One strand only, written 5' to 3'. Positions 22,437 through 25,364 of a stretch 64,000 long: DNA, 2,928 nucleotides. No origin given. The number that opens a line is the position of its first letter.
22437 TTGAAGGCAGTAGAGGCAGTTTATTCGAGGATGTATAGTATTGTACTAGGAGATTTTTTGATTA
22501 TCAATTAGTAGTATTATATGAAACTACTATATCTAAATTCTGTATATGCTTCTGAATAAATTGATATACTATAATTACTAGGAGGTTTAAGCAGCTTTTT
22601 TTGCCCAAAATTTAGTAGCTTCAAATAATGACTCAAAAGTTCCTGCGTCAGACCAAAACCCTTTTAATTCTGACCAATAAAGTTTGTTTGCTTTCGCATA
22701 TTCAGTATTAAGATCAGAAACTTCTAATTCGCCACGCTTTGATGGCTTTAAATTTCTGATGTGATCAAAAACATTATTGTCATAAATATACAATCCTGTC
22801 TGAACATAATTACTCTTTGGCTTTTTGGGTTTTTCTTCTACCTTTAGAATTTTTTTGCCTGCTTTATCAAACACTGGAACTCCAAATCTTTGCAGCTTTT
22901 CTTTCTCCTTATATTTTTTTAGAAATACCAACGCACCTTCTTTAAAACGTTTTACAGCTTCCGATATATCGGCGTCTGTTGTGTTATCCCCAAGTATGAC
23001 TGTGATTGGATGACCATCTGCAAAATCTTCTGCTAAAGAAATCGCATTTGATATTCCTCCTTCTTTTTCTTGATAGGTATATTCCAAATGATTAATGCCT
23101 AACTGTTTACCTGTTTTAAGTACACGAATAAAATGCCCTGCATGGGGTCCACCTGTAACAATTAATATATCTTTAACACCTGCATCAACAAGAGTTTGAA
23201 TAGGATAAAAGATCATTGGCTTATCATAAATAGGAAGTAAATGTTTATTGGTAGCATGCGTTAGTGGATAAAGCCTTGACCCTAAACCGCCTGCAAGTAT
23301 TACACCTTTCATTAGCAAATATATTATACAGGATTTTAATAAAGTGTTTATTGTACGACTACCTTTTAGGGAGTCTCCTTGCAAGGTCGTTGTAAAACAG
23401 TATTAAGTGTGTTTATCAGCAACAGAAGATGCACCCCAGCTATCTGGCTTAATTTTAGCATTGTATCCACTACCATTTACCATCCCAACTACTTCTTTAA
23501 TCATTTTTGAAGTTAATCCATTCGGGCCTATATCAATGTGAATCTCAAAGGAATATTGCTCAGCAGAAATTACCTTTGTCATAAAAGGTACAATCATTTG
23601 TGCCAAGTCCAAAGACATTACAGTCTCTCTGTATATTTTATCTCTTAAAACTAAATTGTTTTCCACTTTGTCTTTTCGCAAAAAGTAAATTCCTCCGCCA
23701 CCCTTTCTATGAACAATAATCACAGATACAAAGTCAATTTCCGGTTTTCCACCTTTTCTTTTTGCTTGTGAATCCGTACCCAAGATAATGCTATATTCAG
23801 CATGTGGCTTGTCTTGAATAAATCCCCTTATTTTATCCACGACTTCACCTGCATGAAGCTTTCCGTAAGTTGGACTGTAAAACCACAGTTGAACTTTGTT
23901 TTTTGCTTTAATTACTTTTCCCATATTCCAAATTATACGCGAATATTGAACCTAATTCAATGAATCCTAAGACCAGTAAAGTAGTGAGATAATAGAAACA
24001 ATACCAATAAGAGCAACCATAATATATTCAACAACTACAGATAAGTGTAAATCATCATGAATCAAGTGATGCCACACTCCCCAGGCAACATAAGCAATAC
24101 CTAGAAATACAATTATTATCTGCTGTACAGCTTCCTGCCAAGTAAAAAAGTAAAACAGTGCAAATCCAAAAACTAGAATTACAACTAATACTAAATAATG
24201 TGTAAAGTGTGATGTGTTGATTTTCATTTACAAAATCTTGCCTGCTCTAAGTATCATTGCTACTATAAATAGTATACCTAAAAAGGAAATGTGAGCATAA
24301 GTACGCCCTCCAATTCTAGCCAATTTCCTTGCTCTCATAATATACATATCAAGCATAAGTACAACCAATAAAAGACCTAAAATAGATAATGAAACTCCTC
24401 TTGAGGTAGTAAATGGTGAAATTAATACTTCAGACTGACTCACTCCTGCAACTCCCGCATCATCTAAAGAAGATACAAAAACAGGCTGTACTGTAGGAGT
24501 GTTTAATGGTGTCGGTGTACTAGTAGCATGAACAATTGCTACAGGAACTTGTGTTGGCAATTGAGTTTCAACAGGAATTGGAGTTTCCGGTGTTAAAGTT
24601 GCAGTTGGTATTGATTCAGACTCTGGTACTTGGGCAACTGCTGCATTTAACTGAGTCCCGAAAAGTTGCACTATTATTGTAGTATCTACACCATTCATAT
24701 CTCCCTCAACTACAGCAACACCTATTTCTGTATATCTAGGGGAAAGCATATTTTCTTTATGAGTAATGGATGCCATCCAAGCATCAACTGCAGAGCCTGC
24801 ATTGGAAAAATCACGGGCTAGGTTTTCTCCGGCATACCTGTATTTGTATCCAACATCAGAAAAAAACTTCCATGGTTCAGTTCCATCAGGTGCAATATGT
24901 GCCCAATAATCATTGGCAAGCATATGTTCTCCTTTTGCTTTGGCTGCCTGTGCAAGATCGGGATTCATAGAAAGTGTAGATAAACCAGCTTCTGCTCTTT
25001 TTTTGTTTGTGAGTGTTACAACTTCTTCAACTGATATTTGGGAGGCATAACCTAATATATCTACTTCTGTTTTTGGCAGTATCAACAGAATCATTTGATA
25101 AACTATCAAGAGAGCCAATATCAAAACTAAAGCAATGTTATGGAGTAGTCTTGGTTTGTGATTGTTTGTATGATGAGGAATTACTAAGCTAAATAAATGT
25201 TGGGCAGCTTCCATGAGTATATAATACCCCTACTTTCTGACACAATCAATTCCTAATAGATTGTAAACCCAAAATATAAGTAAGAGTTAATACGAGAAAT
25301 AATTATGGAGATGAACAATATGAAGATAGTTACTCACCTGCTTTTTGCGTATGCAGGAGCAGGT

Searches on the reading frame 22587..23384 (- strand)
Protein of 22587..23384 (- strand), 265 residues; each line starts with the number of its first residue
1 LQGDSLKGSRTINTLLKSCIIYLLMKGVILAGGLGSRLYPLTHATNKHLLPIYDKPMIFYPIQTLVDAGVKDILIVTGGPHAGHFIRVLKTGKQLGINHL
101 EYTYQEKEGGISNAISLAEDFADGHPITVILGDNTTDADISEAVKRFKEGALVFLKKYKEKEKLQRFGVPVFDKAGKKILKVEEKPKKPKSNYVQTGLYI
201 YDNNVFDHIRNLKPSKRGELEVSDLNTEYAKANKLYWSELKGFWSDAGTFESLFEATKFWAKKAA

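Call 9: search_protein_families(library=pfam, proteins=[window:22587-23384:-], max_evalue=0.001)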
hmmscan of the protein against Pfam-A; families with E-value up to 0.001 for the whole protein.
window:22587-23384:- (265 aa): 2 families
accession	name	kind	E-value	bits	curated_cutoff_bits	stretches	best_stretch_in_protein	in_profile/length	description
PF00483.29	NTP_transferase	-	4.1e-54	184.2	21.2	1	26-261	1-243/245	Nucleotidyl transferase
PF12804.13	NTP_transf_3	-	3.4e-09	37.5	27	1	27-159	1-124/160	MobA-like NTP transferase domain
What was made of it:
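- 22587..23312 (-): Upstream sugar-1-phosphate nucleotidylyltransferase, RmlA-like. Pfam NTP_transferase 4.1e-54 (call 9).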

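Call 59: search_protein_families(library=ncbifam, proteins=[window:22587-23384:-], max_evalue=0.00001)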
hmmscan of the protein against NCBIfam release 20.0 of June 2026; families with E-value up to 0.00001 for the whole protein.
window:22587-23384:- (265 aa): 25 families
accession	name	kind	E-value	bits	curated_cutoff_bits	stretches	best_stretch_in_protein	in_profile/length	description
TIGR01207.1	rmlA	equivalog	2.6e-66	223.7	360.65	1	26-259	1-235/286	glucose-1-phosphate thymidylyltransferase RfbA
NF012024.0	PRK15480.1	equivalog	1e-57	195.5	588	1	25-261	4-241/292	glucose-1-phosphate thymidylyltransferase RfbA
TIGR01208.1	rmlA_long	equivalog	5.8e-57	193.2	320.25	1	26-258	1-232/353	glucose-1-phosphate thymidylyltransferase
TIGR03992.1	Arch_glmU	subfamily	1.8e-41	142.3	292.1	1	25-260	1-227/393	bifunctional sugar-1-phosphate nucleotidylyltransferase/acetyltransferase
NF041313.1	UDPGP_AglF_Halo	equivalog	3.6e-35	121.5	400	1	25-234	1-207/234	UTP--glucose-1-phosphate uridylyltransferase AglF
NF041173.1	Sug_nt_acttase_Thmprot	equivalog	1.9e-29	102.8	600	1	25-258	1-225/405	bifunctional sugar-1-phosphate nucleotidylyltransferase/acetyltransferase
TIGR01099.1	galU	equivalog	5.3e-28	98.3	326.8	2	25-78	2-55/261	UTP--glucose-1-phosphate uridylyltransferase GalU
NF045761.1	NAMPUrTaseMurU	equivalog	1.7e-21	77.1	250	1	25-257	1-224/226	N-acetylmuramate alpha-1-phosphate uridylyltransferase MurU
NF052502.1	man1P_GTase_Rv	exception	1.6e-19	70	440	1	26-253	2-223/352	mannose-1-phosphate guanylyltransferase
NF003670.0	PRK05293.1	equivalog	5.7e-15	55.1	470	1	27-257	7-255/382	glucose-1-phosphate adenylyltransferase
NF007516.0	PRK10122.1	equivalog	6.1e-15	55.1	534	1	25-78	4-57/297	UTP--glucose-1-phosphate uridylyltransferase GalF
TIGR01105.1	galF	equivalog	3.5e-13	49.4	659.2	1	25-78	4-57/297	GalU regulator GalF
TIGR02623.1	G1P_cyt_trans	equivalog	1.3e-12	47.7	300.25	0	25-78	1-54/255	glucose-1-phosphate cytidylyltransferase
TIGR02091.1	glgC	equivalog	1.4e-12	47.4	424.9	1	27-257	3-256/364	glucose-1-phosphate adenylyltransferase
NF041135.1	IPPtranDIPPsyn_Thcocales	equivalog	7.4e-12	45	580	1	25-263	1-220/419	bifunctional L-myo-inositol-1-phosphate cytidylyltransferase/CDP-L-myo-inositol myo-inositolphosphotransferase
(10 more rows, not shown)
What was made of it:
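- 22587..23312 (-): NCBIfam rmlA 223.7 bits, below its cut-off of 360 (call 59).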

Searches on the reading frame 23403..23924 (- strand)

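Call 9: search_protein_families(library=pfam, proteins=[window:23403-23924:-], max_evalue=0.001)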
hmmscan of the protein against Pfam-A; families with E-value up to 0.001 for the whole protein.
window:23403-23924:- (173 aa): 1 family
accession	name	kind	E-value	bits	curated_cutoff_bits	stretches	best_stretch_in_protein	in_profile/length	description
PF04308.18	RNaseH_like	-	5e-47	159.9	25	1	27-173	1-144/145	Ribonuclease H-like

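Call 59: search_protein_families(library=ncbifam, proteins=[window:23403-23924:-], max_evalue=0.00001)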
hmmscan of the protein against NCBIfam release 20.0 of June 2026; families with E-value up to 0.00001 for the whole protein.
window:23403-23924:- (173 aa): 0 families

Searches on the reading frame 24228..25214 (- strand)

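Call 9: search_protein_families(library=pfam, proteins=[window:24228-25214:-], max_evalue=0.001)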
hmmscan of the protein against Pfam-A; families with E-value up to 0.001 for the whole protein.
window:24228-25214:- (328 aa): 1 family
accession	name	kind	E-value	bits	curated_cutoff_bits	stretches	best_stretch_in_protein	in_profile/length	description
PF00188.32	CAP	-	1e-18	68.7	21.1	1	67-184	2-116/117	Cysteine-rich secretory protein family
